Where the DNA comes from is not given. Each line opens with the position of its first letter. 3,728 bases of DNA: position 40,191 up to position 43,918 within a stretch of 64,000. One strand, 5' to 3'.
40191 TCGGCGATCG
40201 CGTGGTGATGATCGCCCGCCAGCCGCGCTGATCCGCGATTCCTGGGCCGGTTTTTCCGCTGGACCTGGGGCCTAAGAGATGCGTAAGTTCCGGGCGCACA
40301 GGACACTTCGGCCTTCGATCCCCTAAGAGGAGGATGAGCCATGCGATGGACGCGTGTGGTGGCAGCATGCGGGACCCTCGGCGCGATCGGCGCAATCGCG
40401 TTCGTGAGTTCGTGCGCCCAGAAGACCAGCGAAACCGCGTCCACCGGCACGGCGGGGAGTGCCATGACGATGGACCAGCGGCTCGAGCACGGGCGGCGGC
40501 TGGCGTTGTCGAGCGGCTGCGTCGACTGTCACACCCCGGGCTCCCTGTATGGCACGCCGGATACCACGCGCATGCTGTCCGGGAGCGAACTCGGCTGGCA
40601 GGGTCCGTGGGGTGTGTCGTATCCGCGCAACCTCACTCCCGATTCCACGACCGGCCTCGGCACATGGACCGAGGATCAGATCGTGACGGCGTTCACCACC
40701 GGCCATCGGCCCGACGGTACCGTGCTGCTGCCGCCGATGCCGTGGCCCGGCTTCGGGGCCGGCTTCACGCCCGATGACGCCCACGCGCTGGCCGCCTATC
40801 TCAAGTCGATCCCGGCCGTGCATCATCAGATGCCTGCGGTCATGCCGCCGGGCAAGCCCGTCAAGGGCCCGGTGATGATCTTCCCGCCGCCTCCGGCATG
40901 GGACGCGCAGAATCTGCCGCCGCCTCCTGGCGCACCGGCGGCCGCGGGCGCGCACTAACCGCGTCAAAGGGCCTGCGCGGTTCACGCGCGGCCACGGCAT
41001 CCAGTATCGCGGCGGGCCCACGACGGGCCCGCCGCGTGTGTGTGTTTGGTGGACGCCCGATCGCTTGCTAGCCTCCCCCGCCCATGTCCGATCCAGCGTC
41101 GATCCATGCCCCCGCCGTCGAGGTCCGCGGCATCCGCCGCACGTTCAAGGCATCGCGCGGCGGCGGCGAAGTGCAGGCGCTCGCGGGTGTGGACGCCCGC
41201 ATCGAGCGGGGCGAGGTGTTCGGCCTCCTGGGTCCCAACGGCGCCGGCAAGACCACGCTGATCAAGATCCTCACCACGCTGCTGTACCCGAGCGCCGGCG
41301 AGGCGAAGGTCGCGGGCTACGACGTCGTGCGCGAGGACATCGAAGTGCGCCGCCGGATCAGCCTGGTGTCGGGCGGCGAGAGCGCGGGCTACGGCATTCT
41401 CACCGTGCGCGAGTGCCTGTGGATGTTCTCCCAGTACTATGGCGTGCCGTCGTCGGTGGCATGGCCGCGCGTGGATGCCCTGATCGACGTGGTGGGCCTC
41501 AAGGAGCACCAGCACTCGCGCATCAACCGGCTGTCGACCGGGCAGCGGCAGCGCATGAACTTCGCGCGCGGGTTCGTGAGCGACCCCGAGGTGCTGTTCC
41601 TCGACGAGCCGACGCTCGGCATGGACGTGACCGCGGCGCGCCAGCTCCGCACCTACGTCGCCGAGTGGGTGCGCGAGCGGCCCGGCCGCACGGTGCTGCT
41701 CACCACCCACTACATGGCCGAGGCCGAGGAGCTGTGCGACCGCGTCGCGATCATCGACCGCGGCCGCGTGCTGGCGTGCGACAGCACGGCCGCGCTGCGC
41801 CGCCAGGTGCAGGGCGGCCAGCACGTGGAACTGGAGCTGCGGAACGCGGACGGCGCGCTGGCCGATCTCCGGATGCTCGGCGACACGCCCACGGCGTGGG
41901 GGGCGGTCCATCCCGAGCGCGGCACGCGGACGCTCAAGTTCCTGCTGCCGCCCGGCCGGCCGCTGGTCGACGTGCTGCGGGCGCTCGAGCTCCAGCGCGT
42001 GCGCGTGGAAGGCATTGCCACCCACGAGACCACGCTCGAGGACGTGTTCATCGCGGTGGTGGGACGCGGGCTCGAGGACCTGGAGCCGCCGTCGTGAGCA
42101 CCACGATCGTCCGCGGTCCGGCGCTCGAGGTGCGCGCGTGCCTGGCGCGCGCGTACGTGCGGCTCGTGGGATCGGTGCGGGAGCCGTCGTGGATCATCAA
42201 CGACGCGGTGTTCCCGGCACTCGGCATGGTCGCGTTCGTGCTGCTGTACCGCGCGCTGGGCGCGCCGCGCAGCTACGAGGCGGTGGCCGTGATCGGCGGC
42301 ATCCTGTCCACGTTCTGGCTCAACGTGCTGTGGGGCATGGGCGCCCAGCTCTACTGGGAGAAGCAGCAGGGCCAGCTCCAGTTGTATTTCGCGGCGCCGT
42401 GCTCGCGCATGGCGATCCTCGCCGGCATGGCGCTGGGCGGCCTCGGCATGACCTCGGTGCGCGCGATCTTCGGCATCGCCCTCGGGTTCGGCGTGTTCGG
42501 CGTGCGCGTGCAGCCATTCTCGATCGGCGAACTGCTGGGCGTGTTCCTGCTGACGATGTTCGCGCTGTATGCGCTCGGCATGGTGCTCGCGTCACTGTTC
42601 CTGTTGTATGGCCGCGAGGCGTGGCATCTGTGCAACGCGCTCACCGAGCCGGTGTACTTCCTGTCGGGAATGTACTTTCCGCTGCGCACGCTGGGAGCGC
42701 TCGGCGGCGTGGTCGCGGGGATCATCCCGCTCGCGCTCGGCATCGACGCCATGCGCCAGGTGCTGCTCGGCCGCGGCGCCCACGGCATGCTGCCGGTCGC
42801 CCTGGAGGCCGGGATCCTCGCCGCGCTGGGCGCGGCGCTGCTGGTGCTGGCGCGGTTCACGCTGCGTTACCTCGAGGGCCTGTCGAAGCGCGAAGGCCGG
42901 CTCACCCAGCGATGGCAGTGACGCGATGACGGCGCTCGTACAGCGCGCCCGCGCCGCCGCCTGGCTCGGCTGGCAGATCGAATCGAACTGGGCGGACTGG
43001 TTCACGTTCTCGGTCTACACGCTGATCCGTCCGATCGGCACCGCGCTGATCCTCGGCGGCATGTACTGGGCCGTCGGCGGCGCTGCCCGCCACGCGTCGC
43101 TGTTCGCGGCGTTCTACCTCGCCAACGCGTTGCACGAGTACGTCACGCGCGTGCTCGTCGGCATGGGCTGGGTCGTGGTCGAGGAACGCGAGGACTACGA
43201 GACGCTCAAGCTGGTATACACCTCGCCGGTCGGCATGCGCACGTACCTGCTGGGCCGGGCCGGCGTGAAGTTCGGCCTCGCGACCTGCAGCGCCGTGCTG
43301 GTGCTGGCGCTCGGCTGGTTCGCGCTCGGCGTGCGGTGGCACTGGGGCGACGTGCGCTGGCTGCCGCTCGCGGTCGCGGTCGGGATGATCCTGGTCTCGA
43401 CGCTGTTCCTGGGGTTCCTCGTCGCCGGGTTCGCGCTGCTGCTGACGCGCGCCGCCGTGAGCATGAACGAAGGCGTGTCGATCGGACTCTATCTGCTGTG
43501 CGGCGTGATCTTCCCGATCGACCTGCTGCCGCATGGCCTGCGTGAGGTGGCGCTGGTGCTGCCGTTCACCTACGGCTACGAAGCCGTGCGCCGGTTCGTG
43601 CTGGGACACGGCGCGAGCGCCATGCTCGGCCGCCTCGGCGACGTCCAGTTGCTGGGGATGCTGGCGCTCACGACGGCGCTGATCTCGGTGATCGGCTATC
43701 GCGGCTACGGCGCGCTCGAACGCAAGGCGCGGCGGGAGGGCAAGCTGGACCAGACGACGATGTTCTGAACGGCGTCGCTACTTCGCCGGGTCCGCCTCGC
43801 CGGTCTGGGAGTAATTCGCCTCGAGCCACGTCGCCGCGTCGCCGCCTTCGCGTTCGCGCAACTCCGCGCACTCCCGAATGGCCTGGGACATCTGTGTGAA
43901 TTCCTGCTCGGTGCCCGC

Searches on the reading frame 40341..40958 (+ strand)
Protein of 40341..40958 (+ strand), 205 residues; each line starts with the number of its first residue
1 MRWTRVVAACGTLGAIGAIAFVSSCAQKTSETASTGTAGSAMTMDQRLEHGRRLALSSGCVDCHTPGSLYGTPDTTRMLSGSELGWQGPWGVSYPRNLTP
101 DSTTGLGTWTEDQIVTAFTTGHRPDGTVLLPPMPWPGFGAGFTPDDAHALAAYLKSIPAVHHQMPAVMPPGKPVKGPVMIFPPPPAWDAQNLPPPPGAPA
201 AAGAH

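Call 19: search_protein_families(library=pfam, proteins=[window:40341-40958:+], max_evalue=0.001)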
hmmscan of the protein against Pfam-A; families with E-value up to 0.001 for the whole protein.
window:40341-40958:+ (205 aa): 1 family
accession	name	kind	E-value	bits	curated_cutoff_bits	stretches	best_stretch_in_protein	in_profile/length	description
PF00034.26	Cytochrom_C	-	0.00013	23.7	21.3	1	49-157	2-89/90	Cytochrome c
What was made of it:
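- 40341..40958 (+): Candidate periplasmic partner only, not shown to be linked: a lipoprotein-type monohaem cytochrome c (signal ...FVSSC, CVDCH). Pfam Cytochrom_C, 23.7 bits (call 19).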

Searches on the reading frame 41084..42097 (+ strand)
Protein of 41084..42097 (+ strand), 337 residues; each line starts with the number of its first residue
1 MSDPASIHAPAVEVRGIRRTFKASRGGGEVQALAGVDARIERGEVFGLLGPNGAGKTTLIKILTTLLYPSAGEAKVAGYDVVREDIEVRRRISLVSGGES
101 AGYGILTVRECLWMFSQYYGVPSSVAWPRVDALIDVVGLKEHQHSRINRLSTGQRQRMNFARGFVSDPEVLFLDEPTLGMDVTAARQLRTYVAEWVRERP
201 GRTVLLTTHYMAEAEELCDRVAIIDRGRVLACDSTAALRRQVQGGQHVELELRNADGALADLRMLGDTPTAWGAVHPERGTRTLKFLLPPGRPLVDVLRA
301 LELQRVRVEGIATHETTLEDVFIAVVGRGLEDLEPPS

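Call 53: search_protein_families(library=pfam, proteins=[window:41084-42097:+], max_evalue=0.0001)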
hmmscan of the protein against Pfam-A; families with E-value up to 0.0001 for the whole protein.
window:41084-42097:+ (337 aa): 4 families
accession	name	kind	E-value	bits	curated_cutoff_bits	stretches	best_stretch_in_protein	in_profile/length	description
PF00005.33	ABC_tran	-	1.5e-26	94.1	25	1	34-177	2-136/137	ABC transporter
PF13304.12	AAA_21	-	6.8e-10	39.9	27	0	46-69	2-25/304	AAA domain, putative AbiEii toxin, Type IV TA system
PF13476.12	AAA_23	-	6e-05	24.2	27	1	45-91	21-68/201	AAA domain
PF13555.12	AAA_29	-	7.6e-05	22.8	27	0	36-71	15-50/61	P-loop containing region of AAA domain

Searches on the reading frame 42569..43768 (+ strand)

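Call 53: search_protein_families(library=pfam, proteins=[window:42569-43768:+], max_evalue=0.0001)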
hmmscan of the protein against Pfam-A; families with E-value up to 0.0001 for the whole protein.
window:42569-43768:+ (399 aa): 2 families
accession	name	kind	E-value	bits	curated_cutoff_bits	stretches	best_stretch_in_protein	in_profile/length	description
PF01061.29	ABC2_membrane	-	2.6e-14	53.7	26.9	1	136-341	10-207/211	ABC-2 type transporter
PF12698.13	ABC2_membrane_3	-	1.7e-08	34.4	31.6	1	199-376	180-345/347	ABC-2 family transporter protein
